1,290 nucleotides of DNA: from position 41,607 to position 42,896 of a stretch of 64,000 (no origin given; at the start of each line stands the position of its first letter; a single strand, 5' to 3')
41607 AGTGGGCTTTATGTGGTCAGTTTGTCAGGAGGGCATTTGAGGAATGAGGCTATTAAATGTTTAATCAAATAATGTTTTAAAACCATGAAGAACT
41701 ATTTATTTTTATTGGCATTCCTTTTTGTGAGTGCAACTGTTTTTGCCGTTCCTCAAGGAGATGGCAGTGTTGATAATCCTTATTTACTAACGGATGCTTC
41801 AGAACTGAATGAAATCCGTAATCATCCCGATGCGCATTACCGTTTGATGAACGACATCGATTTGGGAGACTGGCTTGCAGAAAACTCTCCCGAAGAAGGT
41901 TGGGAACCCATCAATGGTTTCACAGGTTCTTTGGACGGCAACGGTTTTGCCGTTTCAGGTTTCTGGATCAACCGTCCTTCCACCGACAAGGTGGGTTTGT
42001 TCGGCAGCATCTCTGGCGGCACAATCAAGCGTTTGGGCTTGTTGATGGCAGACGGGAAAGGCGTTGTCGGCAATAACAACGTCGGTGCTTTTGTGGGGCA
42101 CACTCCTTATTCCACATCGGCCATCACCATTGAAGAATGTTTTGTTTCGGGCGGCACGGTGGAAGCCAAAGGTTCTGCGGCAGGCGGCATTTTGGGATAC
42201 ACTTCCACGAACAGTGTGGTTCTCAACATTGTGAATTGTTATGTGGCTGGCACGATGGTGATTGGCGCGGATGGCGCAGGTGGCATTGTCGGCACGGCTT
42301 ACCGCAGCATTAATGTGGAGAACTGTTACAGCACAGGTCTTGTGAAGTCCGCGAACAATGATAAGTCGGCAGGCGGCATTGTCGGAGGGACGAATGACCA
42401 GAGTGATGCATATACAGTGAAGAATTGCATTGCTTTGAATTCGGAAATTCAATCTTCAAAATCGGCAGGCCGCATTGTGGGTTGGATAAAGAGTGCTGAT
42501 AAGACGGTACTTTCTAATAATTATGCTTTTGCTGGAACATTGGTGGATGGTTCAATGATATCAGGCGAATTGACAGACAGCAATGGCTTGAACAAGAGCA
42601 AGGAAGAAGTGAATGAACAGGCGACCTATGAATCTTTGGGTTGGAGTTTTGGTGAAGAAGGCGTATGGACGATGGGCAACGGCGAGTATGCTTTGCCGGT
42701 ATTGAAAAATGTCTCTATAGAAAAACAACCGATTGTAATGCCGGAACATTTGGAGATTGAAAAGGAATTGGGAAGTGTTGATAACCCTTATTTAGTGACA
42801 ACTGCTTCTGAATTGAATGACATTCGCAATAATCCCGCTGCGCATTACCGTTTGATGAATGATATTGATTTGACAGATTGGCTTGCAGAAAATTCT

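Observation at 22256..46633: A ~330-aa GLUG-like beta-solenoid module occurs five times in one PUL, alone and fused to GH28 and GH105 catalytic domains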

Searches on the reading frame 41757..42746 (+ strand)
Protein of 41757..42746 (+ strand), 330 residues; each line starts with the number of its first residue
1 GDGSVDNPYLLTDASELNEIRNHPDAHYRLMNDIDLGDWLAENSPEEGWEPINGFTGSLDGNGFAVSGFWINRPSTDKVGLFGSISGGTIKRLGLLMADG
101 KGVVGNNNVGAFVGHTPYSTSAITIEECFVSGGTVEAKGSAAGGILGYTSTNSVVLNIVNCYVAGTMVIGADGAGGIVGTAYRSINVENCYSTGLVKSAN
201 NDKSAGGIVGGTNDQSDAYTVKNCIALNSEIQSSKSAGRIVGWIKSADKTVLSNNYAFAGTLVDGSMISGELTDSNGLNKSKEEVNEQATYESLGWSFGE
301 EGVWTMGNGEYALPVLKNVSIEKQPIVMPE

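Call 15: find_homologous_proteins(query=window:41757-42746:+, max_evalue=0.00001)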
Query window:41757-42746:+ (330 aa): 140 proteins with E <= 0.00001 among 8000 candidates; the best 120 are listed.
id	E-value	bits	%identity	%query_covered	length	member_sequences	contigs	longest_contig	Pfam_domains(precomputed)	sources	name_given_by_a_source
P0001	5.0e-177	606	78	99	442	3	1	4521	PF18962.8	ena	-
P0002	2.2e-176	604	99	85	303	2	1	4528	-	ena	-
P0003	4.0e-151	521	69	100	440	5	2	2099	PF18962.8,PF07581.18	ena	-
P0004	1.4e-147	509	68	100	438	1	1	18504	PF18962.8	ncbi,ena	-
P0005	9.5e-145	500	66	100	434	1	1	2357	PF18962.8,PF07581.18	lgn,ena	-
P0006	2.6e-142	492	67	100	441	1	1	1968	PF18962.8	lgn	-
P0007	5.9e-140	484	66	100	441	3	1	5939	PF18962.8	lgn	-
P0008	3.6e-139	482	66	100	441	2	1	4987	PF18962.8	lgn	-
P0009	6.1e-139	481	65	100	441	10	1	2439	PF18962.8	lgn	-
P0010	7.3e-138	477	64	100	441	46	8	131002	PF18962.8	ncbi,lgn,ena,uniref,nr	ncbi:T9SS type A sorting domain-containing protein [Bacteroides sp.]|uniref:T9SS type A sorting doma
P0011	2.6e-137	475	65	100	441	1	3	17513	PF18962.8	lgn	-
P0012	4.2e-124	432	86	71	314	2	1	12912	PF07581.18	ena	-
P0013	2.3e-114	400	56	100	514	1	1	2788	PF18962.8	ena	-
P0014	5.4e-84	300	79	54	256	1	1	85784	-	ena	-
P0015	9.2e-60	221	64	50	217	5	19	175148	-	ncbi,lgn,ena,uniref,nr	ncbi:hypothetical protein [Bacteroides salyersiae]|uniref:hypothetical protein n=1 Tax=Bacteroides s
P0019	9.9e-32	128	37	76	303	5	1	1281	PF05342.20,PF07581.18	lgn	-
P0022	1.2e-27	115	35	72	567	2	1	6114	PF02369.23,PF07581.18,PF13620.13,PF09134.17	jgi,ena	-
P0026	1.0e-25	109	34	71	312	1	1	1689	PF05342.20,PF07581.18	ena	-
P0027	1.3e-25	108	35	59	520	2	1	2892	PF07581.18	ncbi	ncbi:MAG: GLUG motif-containing protein, partial [Candidatus Paceibacterota bacterium]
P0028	1.3e-25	108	36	73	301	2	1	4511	PF07581.18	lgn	-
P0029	1.6e-25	108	31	96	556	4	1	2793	PF12733.14,PF07581.18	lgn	-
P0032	4.7e-24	103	32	87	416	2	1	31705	PF07581.18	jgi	jgi:hypothetical protein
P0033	6.8e-24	103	33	99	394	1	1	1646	PF07581.18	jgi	-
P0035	2.3e-23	101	35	61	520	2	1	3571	PF09479.17,PF05342.20,PF07581.18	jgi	-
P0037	4.1e-23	100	31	96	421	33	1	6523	PF18962.8,PF07581.18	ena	-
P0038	1.3e-22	98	30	90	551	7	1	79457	PF00404.25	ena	-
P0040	6.6e-22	96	34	91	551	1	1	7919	PF09479.17,PF07581.18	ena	-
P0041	8.8e-22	96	30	74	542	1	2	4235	PF07581.18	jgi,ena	-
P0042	1.1e-21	95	33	98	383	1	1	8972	PF07581.18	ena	-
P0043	1.2e-21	95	33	87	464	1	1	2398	PF07581.18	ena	-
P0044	4.6e-21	93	31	76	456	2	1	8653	PF07581.18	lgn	-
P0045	7.6e-21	93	36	71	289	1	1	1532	PF07581.18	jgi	jgi:hypothetical protein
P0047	4.3e-20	90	37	68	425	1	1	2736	PF07581.18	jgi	-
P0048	8.4e-20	89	30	86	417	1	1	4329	PF05342.20,PF07581.18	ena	-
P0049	1.1e-19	89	28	98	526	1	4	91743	PF00404.25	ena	-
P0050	1.2e-19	89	32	59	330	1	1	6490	PF07581.18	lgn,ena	-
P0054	1.3e-17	82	29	91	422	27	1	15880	PF18962.8,PF07581.18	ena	-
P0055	1.5e-17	82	29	95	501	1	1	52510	PF07581.18,PF07833.17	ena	-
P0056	4.1e-17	80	37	64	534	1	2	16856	PF16439.11,PF07581.18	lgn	-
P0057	4.5e-17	80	32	63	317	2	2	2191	PF07581.18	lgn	-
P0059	1.7e-15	75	31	74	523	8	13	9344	PF07581.18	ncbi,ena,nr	ncbi:MAG: dockerin type I repeat-containing protein [Eubacteriales bacterium]|nr:dockerin type I rep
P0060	1.8e-15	75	29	97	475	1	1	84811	PF18962.8,PF07581.18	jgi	jgi:type IX secretion system substrate protein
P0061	2.5e-15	75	36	82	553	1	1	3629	PF07581.18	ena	-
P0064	9.4e-15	73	31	93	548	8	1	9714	PF07581.18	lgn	-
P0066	3.8e-14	71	31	84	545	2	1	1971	PF07581.18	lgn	-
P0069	2.0e-13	68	31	73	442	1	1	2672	PF05342.20,PF07581.18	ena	-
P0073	1.8e-12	65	31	72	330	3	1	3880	PF07581.18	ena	-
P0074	2.4e-12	65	35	61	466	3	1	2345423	PF07581.18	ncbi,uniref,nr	ncbi:GLUG motif-containing protein [Paenibacillus sp. AR247]|uniref:GLUG motif-containing protein n=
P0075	2.8e-12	65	26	100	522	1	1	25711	PF07581.18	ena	-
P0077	8.6e-12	63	27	96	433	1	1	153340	PF07581.18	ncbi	-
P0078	1.1e-11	63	30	96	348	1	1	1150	PF07581.18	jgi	-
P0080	5.0e-11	60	28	92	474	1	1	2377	PF14559.13,PF07581.18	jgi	jgi:hypothetical protein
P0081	5.6e-11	60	29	86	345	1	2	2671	PF07581.18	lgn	-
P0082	6.9e-11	60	27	72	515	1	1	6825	PF07581.18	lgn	-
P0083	7.0e-11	60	32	55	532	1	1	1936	PF12733.14,PF18962.8,PF07581.18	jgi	jgi:hypothetical protein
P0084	1.7e-10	59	33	74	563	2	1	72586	PF18962.8,PF07581.18,PF13860.13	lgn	-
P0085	1.8e-10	59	32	74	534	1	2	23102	PF13240.12,PF07581.18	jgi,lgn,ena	-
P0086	2.0e-10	58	35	63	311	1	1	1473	PF07581.18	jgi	jgi:hypothetical protein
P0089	3.1e-10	58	36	57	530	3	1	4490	PF07581.18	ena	-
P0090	3.5e-10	58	28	94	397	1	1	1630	PF07581.18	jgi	jgi:hypothetical protein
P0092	6.3e-10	57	31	78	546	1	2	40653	PF18962.8,PF07581.18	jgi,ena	-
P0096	1.9e-9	55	27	96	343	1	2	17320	PF07581.18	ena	-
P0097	2.5e-9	55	33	66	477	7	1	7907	PF07523.19,PF07581.18,PF02368.25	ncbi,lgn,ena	-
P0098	3.0e-9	55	28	65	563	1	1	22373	PF18962.8,PF07581.18,PF13860.13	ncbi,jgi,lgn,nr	ncbi:MAG: GLUG motif-containing protein [Candidatus Cloacimonas sp.]|jgi:hypothetical protein|nr:GLU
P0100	4.2e-9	54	34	75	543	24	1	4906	PF07581.18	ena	-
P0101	5.2e-9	54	29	63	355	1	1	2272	PF07581.18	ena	-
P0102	8.7e-9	53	31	63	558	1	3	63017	PF07581.18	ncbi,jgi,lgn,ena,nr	ncbi:MAG: hypothetical protein FWB86_11640 [Treponema sp.]|nr:hypothetical protein [Treponema sp.] M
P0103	9.0e-9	53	28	96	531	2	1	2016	PF07581.18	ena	-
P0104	1.0e-8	53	34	52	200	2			PF07581.18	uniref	uniref:GLUG motif-containing protein n=1 Tax=Barnesiella viscericola TaxID=397865 RepID=UPI00248EE00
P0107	1.4e-8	52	28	95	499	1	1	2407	PF07523.19,PF07581.18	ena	-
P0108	1.6e-8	52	31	65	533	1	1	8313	PF00404.25,PF07581.18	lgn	-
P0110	2.7e-8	51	29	65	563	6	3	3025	PF18962.8,PF07581.18,PF13860.13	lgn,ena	-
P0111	3.0e-8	51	37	52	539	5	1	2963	PF07581.18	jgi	jgi:hypothetical protein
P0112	4.6e-8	51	26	59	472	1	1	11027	PF07581.18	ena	-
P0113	7.4e-8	50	29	99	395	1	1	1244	PF07581.18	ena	-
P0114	8.5e-8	50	32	59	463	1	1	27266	PF05342.20,PF07581.18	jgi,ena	-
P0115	1.2e-7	49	28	77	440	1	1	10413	PF07581.18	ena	-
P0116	1.2e-7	49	33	59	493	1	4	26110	PF18962.8,PF07581.18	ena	-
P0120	3.3e-7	48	30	95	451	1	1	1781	PF07581.18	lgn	-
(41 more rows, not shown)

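Call 25: find_encoding_contigs(protein=P0010, flank=10000, max_places=4)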
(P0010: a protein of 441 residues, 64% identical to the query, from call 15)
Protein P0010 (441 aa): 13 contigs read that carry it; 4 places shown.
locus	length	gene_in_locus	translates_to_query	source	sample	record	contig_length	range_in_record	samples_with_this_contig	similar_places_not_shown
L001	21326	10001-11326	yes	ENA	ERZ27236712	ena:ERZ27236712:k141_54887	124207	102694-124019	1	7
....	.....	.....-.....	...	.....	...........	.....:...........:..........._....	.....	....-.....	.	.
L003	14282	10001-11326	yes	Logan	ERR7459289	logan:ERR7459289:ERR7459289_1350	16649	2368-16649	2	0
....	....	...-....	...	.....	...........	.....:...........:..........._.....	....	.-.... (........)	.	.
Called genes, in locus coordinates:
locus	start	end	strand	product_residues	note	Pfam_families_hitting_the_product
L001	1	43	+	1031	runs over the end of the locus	PF13620:CarboxypepD_reg, PF13715:CarbopepD_reg_2, PF07715:Plug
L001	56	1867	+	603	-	PF14322:SusD-like_3, PF07980:SusD_RagB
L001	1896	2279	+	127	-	-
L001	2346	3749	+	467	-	PF12708:Pect-lyase_RHGA_epim, PF00295:Glyco_hydro_28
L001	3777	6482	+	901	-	-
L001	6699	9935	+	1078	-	PF02837:Glyco_hydro_2_N, PF22666:Glyco_hydro_2_N2 (weak), PF00703:Glyco_hydro_2, PF02836:Glyco_hydro_2_C, PF16355:DUF4982, PF00754:F5_F8_type_C, PF22633:F5_F8_type_C_2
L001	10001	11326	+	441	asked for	PF18962:Por_Secre_tail (weak)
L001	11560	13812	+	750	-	PF25788:Ig_Rha78A_N, PF17389:Bac_rhamnosid6H, PF06202:GDE_C (weak), PF22422:MGH1-like_GH (weak), PF17390:Bac_rhamnosid_C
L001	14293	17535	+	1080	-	PF13620:CarboxypepD_reg, PF13715:CarbopepD_reg_2, PF07715:Plug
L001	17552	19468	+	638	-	PF14322:SusD-like_3, PF07980:SusD_RagB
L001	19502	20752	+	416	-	PF16323:DUF4959, PF22633:F5_F8_type_C_2 (faint), PF17166:DUF5126, PF00754:F5_F8_type_C (weak), PF16391:DUF5000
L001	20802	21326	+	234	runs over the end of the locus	PF16389:DUF4998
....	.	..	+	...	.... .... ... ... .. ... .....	?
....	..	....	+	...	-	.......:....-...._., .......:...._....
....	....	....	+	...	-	-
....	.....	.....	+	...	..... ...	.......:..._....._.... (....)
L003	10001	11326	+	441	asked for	PF18962:Por_Secre_tail (weak)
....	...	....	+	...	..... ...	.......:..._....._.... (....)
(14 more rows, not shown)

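Call 34: predict_structure(alignment_id=A2)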
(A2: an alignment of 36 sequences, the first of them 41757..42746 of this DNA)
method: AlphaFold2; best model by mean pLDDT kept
length: 330 residues; sequences in the alignment: 36
mean_pLDDT: 95.4   pTM: 0.94
mean pLDDT of the five models: 95.4, 94.3, 94.3, 93.9, 93.6
residues with pLDDT >= 90: 297; 70-90: 32; 50-70: 1; < 50: 0
segments of 3 or more residues with pLDDT < 50: none
pLDDT, mean of each block of 10 residues (from residue 1): 95 98 98 98 98 97 98 98 96 97 98 94 97 97 97 90 97 97 96 95 92 93 98 95 96 97 94 94 95 95 89 92 84
secondary structure, 60 per line:
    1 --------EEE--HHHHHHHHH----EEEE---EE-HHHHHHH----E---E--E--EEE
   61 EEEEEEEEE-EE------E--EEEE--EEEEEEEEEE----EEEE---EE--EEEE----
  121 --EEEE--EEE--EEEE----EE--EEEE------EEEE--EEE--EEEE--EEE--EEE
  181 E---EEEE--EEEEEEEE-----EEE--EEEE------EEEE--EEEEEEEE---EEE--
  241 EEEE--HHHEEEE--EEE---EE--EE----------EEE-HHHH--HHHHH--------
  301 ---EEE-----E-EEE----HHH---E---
elements in order: E9-11 H14-22 E27-30 H37-43 E58-69 E82-85 E88-97 E102-105 E113-116 E123-126 E129-131 E134-137 E146-149 E156-159 E162-164 E167-170 E173-175 E178-181 E185-188 E191-198 E204-206 E209-212 E219-222 E225-232 E236-238 E241-244 E250-253 E256-258 E278-280 H282-285 H288-292 E304-306 E314-316
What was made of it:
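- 41757..42746 (+): Module copy 3, the copy modelled on its own. AF2 pLDDT 95.4, pTM 0.94 (call 34).
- On GLUG / 3N6Z-type beta-helix domain (includes Pfam Peptidase_M26_N and PF07581): AF2 model pLDDT 95.4 (call 34).
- Checked: Fold: an AlphaFold2 model of copy 3 is a confident all-beta solenoid of about seven coils with an N-terminal helical cap (pLDDT 95.4, pTM 0.94; call 34).
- The model is confident: pLDDT 95.4 (call 34). The coils are short and regular (DSSP string, call 34); I saw none of the long loops that I would expect to form a cleft (my inference, without coordinates).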

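Call 36: fold_search(model_id=the predicted structure, library=pdb)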
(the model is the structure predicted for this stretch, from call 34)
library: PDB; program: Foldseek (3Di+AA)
matches with E <= 10: 269; with E <= 0.001: 4
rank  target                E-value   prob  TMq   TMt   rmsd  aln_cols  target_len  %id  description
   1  3n6z                  2.7e-11  1.00  0.74  0.72   3.5       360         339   24  Crystal structure of a putative immunoglobulin A1 protease (BACOVA_03286) from Bacteroides ovatus at 1.30 A resolution (released 2010-07-21)
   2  6xja_P                5.8e-05  1.00  0.53  0.16   5.5       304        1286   17  Streptococcus Pneumoniae IgA1 Protease with IgA1 substrate (released 2021-01-20)
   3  6xjb                  8.2e-05  1.00  0.56  0.16   5.5       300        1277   19  IgA1 Protease (released 2020-12-09)
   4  7uvk                  3.7e-04  1.00  0.54  0.16  11.1       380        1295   14  G. haemolysans IgA1 protease (released 2022-11-23)
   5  7jgj_A                1.4e-03  1.00  0.57  0.16   4.6       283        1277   19  IgA1 Protease in complex with neutralizing mAb (released 2020-12-09)
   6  7uvl_P                6.5e-03  1.00  0.51  0.15   6.7       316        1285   17  IgA1 Protease with IgA1 substrate (released 2022-11-23)
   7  1ooc_A                2.2e-02  0.47  0.27  0.26  11.5       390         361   10  Mutations in the T1.5 loop of pectate lyase A (released 2004-03-16)
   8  7xzc_B                2.3e-02  0.28  0.22  0.17  14.9       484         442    8  Mutant (R240A) of the N-terminal domain of fucoidan lyase FdlA (released 2022-09-28)
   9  7xza_A                3.8e-02  0.28  0.22  0.18  14.4       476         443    9  Mutant (Y242F) of the N-terminal domain of fucoidan lyase FdlA (released 2022-09-28)
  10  7xzc_A                3.8e-02  0.23  0.21  0.17  15.6       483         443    9  Mutant (R240A) of the N-terminal domain of fucoidan lyase FdlA (released 2022-09-28)
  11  7xzd_B                4.4e-02  0.12  0.17  0.14  14.3       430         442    9  Mutant (F179A) of the N-terminal domain of fucoidan lyase FdlA (released 2022-09-28)
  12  3krg_A                5.1e-02  0.47  0.27  0.24  12.6       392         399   13  Structural insights into substrate specificity and the anti beta-elimination mechanism of pectate lyase (released 2010-02-09)
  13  1ia5_A                5.6e-02  0.21  0.23  0.22  11.6       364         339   12  POLYGALACTURONASE FROM ASPERGILLUS ACULEATUS (released 2001-09-19)
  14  7xzb_A                5.6e-02  0.08  0.15  0.13  14.8       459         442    9  Mutant (Y242A) of the N-terminal domain of fucoidan lyase FdlA (released 2022-09-28)
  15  2bsp                  6.2e-02  0.41  0.28  0.24  12.4       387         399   13  BACILLUS SUBTILIS PECTATE LYASE R279K MUTANT (released 1998-08-12)
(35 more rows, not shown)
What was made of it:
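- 41757..42746 (+): Foldseek: 3N6Z TM 0.74; IgA1 proteases TM 0.51-0.57, normalised to the query (call 36).
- On GLUG / 3N6Z-type beta-helix domain (includes Pfam Peptidase_M26_N and PF07581): Foldseek TM 0.74 to 3N6Z and 0.51-0.57 (normalised to the query) to IgA1 proteases (call 36).
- On Pectate-lyase-like catalytic beta-helices (PL1/3/6/9, GH28, CE8): Foldseek TM 0.15-0.32 with E at or above 0.02 (call 36).
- Closest known: NTD2 gating beta-helix of M26 IgA1 metalloproteases. Same: Same beta-helix fold, with TM 0.51-0.57 normalised to the query (call 36).
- IgA1-protease matches give TM 0.51-0.57, normalised to the query (call 36).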

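Call 42: search_protein_families(library=pfam, alignment_id=A3, max_evalue=0.0001)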
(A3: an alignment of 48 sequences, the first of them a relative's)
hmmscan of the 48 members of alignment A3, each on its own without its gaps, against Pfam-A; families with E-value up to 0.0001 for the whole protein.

A. member 1, L001:3768-6479:+ (904 aa): 0 families

B. families by the number of members that match (of 48 scanned): 46 families (the first 25 are shown)
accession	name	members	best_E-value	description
PF07581.17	Glug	41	9.5e-46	The GLUG motif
PF05342.19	Peptidase_M26_N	9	9.3e-22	M26 IgA1-specific Metallo-endopeptidase N-terminal region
PF18962.6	Por_Secre_tail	8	2.1e-15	Secretion system C-terminal sorting domain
PF18998.6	Flg_new_2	7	1.5e-28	Divergent InlB B-repeat domain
PF00395.25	SLH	5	2.6e-45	S-layer homology domain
PF12733.13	Cadherin-like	4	1.3e-31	Cadherin-like beta sandwich domain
PF09479.16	Flg_new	2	6e-228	Listeria-Bacteroides repeat domain (List_Bact_rpt)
PF07532.17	Big_4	2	2.2e-90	Bacterial Ig-like domain (group 4)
PF13385.13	Laminin_G_3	2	3.4e-41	Concanavalin A-like lectin/glucanases superfamily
PF13927.12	Ig_3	2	8.3e-20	Immunoglobulin domain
PF05345.18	He_PIG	2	2e-19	Putative Ig domain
PF07679.22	I-set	2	3.7e-19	Immunoglobulin I-set domain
PF13895.12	Ig_2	2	4.3e-11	Immunoglobulin domain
PF02368.24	Big_2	2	4.3e-11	Bacterial Ig-like domain (group 2)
PF00041.27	fn3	1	1.4e-140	Fibronectin type III domain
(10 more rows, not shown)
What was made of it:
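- Closest known: Pfam PF07581 GLUG motif and the wider GLUG-repeat surface-protein family. Same: 41 of 48 related genome-encoded proteins hit GLUG (call 42).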

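Call 43: find_encoding_contigs(protein=P0038, flank=8000, max_places=1)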
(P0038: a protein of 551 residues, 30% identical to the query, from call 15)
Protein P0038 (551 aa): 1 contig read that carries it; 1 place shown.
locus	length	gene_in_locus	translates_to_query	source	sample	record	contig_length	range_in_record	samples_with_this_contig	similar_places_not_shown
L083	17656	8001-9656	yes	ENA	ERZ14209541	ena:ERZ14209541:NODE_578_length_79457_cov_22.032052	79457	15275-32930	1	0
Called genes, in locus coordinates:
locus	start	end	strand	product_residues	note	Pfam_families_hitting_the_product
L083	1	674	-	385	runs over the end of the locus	PF00165:HTH_AraC (faint), PF12833:HTH_18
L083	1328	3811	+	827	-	PF00041:fn3 (faint), PF13620:CarboxypepD_reg, PF13715:CarbopepD_reg_2, PF17210:SdrD_B (weak), PF17802:SpaA (weak), PF22904:NOMO1-like_2nd (weak), PF19190:BACON_2, PF19190:BACON_2, +6 more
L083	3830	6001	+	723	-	PF00041:fn3 (faint), PF03781:FGE-sulfatase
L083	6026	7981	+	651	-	PF07581:Glug (faint), PF00404:Dockerin_1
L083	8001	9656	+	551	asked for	PF00404:Dockerin_1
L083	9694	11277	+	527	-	PF00404:Dockerin_1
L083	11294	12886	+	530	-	PF00404:Dockerin_1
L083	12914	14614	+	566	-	PF00404:Dockerin_1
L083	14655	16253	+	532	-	-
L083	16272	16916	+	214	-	-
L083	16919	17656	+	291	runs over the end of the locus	PF18935:DUF5683 (faint)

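Call 44: find_encoding_contigs(protein=P0049, flank=8000, max_places=1)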
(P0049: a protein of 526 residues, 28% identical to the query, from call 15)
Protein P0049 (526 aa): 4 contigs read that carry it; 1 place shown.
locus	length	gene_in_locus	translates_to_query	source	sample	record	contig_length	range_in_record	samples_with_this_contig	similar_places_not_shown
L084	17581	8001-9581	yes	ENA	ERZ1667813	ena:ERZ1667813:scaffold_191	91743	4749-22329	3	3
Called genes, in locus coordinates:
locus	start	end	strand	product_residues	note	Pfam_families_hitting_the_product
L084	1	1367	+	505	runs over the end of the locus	-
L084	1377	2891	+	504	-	PF00404:Dockerin_1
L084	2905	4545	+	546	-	PF00404:Dockerin_1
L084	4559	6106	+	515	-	PF07581:Glug (faint), PF00404:Dockerin_1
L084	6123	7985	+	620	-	PF00404:Dockerin_1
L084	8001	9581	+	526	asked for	PF00404:Dockerin_1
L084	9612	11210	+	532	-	-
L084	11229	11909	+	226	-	-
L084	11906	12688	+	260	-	PF18935:DUF5683 (faint)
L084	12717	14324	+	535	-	PF13620:CarboxypepD_reg, PF13715:CarbopepD_reg_2, PF17210:SdrD_B (weak), PF22904:NOMO1-like_2nd, PF19190:BACON_2 (weak), PF19190:BACON_2, PF22076:Cep192_D6, PF13385:Laminin_G_3, +5 more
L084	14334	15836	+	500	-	-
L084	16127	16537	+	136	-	-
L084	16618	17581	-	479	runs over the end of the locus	PF05272:VapE-like_dom, PF19263:DUF5906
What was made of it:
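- Single-module proteins with a dockerin or T9SS tag resemble typical secreted enzymes in layout (calls 15, 43, 44).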

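Call 45: find_encoding_contigs(protein=P0060, flank=8000, max_places=1)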
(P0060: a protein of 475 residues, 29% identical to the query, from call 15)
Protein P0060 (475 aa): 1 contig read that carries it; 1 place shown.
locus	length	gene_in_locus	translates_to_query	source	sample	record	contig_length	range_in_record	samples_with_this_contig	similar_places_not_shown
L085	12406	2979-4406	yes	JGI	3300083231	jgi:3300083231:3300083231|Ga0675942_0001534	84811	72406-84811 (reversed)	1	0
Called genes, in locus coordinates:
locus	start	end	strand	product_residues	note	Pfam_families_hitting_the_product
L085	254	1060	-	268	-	-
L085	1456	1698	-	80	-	-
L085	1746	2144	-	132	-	-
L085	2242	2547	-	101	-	PF12728:HTH_17 (weak)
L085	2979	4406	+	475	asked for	PF07581:Glug (faint), PF18962:Por_Secre_tail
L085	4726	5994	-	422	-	PF17293:Arm-DNA-bind_5, PF13102:Phage_int_SAM_5, PF00589:Phage_integrase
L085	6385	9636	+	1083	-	PF00989:PAS, PF08447:PAS_3, PF08448:PAS_4, PF13426:PAS_9, PF00989:PAS, PF13426:PAS_9, PF08447:PAS_3, PF00512:HisKA, +3 more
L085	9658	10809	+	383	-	PF00072:Response_reg, PF00512:HisKA, PF02518:HATPase_c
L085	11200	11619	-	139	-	PF12663:DUF3788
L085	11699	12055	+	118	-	PF02635:DsrE (weak)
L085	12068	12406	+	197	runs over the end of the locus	-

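Call 46: find_encoding_contigs(protein=P0054, flank=8000, max_places=1)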
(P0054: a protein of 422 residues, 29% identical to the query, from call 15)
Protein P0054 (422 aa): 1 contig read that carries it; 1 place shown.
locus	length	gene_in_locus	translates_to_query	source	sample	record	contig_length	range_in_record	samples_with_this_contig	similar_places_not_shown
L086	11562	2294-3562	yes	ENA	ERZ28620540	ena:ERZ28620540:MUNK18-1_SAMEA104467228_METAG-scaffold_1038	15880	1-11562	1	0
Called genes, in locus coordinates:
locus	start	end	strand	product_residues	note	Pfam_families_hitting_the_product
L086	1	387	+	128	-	?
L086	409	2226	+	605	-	-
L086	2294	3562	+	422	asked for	PF07581:Glug (faint), PF18962:Por_Secre_tail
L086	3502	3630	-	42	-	-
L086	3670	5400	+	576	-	-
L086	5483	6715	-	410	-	PF00083:Sugar_tr, PF07690:MFS_1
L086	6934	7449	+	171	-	PF13505:OMP_b-brl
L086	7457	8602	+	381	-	PF13692:Glyco_trans_1_4 (weak)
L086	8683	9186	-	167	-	PF04542:Sigma70_r2, PF08281:Sigma70_r4_2, PF04545:Sigma70_r4 (weak)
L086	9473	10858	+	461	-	PF25145:NfeD1b_N, PF24961:NfeD_membrane, PF01957:NfeD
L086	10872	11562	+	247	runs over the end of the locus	PF02348:CTP_transf_3, PF12804:NTP_transf_3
